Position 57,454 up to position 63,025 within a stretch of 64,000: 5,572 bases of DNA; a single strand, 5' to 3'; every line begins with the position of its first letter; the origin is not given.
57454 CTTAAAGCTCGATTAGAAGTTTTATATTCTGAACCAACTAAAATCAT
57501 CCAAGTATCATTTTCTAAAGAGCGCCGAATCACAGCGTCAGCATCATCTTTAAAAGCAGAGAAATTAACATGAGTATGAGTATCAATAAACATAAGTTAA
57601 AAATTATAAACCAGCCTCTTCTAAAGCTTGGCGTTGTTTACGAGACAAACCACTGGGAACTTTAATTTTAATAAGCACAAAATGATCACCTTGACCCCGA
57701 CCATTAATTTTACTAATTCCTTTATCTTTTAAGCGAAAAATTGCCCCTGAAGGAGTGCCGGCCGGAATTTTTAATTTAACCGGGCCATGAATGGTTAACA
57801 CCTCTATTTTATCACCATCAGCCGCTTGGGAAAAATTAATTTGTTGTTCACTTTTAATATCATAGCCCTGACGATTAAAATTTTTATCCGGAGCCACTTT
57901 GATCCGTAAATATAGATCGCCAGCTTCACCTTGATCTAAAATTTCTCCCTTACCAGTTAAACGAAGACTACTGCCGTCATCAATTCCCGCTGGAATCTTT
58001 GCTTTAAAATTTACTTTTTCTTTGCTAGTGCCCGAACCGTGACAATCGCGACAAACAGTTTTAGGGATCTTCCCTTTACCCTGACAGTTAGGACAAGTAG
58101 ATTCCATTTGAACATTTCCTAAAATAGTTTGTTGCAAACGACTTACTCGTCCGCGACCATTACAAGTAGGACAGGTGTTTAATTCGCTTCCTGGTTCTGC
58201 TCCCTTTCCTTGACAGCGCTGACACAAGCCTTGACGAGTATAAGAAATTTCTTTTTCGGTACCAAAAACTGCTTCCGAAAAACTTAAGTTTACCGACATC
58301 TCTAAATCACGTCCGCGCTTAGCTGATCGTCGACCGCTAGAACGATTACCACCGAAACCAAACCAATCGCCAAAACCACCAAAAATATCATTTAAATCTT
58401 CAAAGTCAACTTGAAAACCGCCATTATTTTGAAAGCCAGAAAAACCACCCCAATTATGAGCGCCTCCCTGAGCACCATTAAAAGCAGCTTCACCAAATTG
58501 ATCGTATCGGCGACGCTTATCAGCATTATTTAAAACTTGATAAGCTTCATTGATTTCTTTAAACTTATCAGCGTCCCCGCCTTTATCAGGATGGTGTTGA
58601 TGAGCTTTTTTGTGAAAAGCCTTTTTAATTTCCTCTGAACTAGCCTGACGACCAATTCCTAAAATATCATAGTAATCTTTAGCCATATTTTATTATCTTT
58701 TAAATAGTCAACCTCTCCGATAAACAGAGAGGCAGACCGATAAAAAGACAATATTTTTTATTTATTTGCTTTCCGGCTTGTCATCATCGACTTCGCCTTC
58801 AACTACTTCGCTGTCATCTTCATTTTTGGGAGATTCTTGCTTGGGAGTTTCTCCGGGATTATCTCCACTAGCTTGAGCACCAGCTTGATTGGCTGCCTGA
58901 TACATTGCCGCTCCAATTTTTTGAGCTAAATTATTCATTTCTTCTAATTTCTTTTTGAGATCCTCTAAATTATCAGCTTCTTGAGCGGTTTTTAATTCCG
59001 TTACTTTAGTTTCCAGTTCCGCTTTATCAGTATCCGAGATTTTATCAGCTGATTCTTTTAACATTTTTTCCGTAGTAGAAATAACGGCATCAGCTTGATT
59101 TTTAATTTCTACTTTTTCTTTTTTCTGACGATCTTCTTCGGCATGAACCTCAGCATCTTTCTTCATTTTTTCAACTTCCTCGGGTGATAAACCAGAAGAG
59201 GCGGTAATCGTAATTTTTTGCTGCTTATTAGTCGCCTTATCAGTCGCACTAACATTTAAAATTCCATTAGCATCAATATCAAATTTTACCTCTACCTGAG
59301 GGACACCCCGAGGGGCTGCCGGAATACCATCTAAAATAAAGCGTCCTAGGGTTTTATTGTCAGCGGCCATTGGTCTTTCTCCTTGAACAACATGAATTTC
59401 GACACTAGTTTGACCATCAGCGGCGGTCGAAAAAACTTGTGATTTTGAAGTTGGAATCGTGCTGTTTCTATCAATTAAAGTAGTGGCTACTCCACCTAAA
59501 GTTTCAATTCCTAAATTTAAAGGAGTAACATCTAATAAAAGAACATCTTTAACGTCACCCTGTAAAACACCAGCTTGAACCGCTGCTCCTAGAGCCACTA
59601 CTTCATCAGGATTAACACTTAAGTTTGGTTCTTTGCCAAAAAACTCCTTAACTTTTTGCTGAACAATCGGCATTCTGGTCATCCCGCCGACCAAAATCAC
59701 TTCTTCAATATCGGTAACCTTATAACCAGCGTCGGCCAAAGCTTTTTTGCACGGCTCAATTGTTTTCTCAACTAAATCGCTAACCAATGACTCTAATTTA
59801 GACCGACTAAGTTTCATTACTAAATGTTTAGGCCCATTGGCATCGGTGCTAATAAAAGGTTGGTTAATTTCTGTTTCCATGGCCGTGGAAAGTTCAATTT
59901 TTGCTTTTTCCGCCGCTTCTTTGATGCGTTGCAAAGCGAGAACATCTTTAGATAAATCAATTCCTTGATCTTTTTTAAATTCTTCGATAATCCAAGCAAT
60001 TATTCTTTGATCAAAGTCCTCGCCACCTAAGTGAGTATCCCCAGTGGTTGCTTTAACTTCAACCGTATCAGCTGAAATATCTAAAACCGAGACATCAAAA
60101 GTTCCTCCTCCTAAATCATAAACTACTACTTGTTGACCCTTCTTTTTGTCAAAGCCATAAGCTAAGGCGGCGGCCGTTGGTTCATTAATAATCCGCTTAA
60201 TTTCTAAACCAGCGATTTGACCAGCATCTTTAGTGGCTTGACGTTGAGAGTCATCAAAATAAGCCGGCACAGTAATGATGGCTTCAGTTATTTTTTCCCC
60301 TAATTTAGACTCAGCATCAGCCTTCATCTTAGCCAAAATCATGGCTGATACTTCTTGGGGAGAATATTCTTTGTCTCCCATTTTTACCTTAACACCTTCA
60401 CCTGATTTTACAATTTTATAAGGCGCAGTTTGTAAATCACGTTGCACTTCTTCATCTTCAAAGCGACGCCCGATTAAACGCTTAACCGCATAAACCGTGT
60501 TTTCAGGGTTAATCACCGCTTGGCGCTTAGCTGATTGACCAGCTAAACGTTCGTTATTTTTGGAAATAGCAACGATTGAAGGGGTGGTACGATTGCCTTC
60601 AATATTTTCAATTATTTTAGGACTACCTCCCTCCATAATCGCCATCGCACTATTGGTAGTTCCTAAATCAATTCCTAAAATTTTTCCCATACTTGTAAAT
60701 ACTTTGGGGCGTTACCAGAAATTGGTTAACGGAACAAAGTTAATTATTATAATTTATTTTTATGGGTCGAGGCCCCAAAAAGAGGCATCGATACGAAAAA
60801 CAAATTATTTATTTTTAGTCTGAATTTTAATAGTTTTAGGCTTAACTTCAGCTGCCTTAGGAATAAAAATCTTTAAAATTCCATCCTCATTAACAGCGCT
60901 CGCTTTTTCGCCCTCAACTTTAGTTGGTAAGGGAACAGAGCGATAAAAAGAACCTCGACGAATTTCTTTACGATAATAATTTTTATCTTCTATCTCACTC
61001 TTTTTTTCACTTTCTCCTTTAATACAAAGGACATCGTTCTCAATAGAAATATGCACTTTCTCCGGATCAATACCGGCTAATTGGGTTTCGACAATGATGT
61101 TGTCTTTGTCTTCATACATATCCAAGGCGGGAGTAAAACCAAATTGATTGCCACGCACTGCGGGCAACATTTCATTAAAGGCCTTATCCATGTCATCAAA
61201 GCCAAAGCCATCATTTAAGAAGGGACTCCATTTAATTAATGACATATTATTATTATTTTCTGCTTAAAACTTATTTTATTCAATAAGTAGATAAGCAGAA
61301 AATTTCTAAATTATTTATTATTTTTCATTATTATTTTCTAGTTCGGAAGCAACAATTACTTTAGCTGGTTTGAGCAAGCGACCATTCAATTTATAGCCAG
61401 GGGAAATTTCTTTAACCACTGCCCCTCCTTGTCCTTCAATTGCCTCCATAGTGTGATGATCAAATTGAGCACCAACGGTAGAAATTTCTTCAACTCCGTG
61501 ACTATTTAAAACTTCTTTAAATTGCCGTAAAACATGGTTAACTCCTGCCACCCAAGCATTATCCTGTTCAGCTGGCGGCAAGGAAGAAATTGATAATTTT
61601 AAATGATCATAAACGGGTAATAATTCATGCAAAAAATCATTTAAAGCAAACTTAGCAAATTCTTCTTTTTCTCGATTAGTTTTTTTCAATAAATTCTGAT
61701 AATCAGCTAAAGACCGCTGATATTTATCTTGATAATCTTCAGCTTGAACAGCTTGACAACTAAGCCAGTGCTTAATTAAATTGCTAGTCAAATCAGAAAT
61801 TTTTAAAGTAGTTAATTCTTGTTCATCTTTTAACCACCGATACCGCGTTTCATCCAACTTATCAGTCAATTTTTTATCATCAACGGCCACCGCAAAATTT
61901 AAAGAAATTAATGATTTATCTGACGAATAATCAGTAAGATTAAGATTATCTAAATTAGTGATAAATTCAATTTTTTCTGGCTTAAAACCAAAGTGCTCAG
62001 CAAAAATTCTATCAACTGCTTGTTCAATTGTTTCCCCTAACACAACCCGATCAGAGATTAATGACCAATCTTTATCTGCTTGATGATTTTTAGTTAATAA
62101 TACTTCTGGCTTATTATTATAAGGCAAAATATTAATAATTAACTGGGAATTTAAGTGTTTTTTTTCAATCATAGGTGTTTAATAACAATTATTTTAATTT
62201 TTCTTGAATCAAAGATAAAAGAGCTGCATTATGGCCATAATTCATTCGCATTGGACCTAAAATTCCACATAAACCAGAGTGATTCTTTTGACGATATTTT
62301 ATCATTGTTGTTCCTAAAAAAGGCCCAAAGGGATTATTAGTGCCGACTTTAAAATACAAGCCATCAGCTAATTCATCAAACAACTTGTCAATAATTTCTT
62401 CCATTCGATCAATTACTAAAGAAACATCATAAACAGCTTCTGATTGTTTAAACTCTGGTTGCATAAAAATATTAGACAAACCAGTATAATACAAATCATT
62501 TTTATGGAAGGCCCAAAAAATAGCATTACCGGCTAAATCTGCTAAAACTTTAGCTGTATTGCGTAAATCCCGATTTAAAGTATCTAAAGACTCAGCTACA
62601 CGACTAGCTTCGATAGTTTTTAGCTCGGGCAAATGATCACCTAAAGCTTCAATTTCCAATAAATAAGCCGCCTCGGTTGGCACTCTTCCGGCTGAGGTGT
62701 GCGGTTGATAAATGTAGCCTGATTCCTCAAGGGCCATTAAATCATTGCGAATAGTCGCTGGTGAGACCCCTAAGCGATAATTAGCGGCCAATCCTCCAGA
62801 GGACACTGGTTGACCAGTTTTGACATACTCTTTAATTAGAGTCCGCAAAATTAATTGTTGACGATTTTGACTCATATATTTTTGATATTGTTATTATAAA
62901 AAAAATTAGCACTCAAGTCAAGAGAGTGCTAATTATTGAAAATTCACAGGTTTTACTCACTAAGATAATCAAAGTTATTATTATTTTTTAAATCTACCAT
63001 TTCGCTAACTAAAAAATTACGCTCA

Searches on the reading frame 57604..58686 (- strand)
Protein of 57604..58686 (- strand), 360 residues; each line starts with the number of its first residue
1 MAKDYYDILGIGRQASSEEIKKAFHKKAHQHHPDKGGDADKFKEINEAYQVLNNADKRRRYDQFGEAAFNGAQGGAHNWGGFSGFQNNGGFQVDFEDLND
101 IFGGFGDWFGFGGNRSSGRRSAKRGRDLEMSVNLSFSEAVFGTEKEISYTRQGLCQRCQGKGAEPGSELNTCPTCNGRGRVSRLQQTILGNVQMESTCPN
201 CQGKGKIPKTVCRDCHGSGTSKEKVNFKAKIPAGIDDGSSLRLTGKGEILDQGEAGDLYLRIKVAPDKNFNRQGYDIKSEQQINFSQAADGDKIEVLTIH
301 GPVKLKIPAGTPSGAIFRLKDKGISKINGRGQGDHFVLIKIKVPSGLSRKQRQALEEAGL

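Call 32: search_protein_families(library=pfam, proteins=[window:57604-58686:-], max_evalue=0.00001)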
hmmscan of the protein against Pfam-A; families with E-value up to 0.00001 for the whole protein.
window:57604-58686:- (360 aa): 3 families
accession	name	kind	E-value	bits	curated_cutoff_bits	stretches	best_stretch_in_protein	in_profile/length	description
PF01556.23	DnaJ_C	-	1.6e-42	145.6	26.6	1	128-344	1-152/152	DnaJ C terminal domain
PF00226.36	DnaJ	-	2.6e-22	79.1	27.8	1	4-62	1-63/63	DnaJ domain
PF00684.25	DnaJ_CXXCXGXG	-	1.2e-17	64.4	32.7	1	155-219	1-65/65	DnaJ central domain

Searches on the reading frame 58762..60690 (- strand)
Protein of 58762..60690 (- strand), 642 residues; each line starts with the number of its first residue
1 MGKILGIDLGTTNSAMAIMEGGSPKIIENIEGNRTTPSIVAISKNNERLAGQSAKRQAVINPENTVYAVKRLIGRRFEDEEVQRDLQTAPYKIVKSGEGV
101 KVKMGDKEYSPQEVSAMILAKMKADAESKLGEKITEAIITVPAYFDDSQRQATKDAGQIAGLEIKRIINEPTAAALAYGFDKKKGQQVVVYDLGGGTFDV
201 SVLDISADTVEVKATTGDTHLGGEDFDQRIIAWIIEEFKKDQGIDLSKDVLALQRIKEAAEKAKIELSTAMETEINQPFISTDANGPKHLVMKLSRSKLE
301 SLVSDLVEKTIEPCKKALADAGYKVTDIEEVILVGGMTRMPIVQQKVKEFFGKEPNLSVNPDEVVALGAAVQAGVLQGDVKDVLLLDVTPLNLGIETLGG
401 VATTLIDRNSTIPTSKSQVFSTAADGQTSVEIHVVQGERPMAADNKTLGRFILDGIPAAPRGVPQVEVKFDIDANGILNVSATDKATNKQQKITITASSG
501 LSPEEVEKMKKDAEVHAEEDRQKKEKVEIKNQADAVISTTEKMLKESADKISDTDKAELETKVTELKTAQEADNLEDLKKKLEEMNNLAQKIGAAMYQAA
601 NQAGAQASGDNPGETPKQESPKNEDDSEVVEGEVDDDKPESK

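Call 32: search_protein_families(library=pfam, proteins=[window:58762-60690:-], max_evalue=0.00001)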
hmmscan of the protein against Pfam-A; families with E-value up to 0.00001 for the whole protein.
window:58762-60690:- (642 aa): 2 families
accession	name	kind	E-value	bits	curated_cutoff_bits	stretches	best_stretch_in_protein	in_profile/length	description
PF00012.26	HSP70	-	6.6e-258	857.3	20.6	1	4-598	1-599/599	Hsp70 protein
PF06723.19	MreB_Mbl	-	1.9e-15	57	27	1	120-370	79-316/327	MreB/Mbl protein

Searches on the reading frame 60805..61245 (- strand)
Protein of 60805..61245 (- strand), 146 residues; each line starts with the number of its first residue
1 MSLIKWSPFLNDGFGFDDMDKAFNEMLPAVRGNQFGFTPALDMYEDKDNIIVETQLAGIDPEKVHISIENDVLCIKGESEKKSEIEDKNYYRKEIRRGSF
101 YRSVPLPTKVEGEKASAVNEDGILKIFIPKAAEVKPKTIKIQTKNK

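Call 32: search_protein_families(library=pfam, proteins=[window:60805-61245:-], max_evalue=0.00001)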
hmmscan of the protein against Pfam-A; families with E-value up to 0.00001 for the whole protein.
window:60805-61245:- (146 aa): 2 families
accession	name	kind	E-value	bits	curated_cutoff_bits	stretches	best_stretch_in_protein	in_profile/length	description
PF00011.27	HSP20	-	5.4e-19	68.6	20.8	1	43-142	2-102/102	Hsp20/alpha crystallin family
PF17886.7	ArsA_HSP20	-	5.6e-07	29.5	22.5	1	48-126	2-61/63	HSP20-like domain found in ArsA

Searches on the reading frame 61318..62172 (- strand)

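Call 32: search_protein_families(library=pfam, proteins=[window:61318-62172:-], max_evalue=0.00001)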
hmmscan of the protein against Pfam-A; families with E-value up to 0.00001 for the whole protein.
window:61318-62172:- (284 aa): 2 families
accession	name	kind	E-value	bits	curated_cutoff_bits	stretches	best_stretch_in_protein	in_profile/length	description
PF01025.24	GrpE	-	9.7e-38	129.9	25.8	1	141-275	24-164/165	GrpE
PF00293.34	NUDIX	-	1.6e-07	31.9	21.1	1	13-116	6-115/134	NUDIX domain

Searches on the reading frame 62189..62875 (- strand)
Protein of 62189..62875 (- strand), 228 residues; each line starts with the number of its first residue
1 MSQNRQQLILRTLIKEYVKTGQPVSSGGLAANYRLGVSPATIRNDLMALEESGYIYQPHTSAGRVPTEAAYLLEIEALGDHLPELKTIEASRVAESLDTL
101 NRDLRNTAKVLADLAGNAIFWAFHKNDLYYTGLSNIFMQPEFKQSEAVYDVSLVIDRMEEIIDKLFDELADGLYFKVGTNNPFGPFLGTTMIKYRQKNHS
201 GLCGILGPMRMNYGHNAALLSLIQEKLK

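Call 32: search_protein_families(library=pfam, proteins=[window:62189-62875:-], max_evalue=0.00001)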
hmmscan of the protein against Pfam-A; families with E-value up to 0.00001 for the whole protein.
window:62189-62875:- (228 aa): 2 families
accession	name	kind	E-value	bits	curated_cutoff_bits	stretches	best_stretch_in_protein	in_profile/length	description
PF01628.27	HrcA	-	6.6e-13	49.6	22.2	1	88-214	88-212/215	HrcA protein C terminal domain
PF08220.18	HTH_DeoR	-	5.5e-06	26.5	21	0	17-60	8-49/57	DeoR-like helix-turn-helix domain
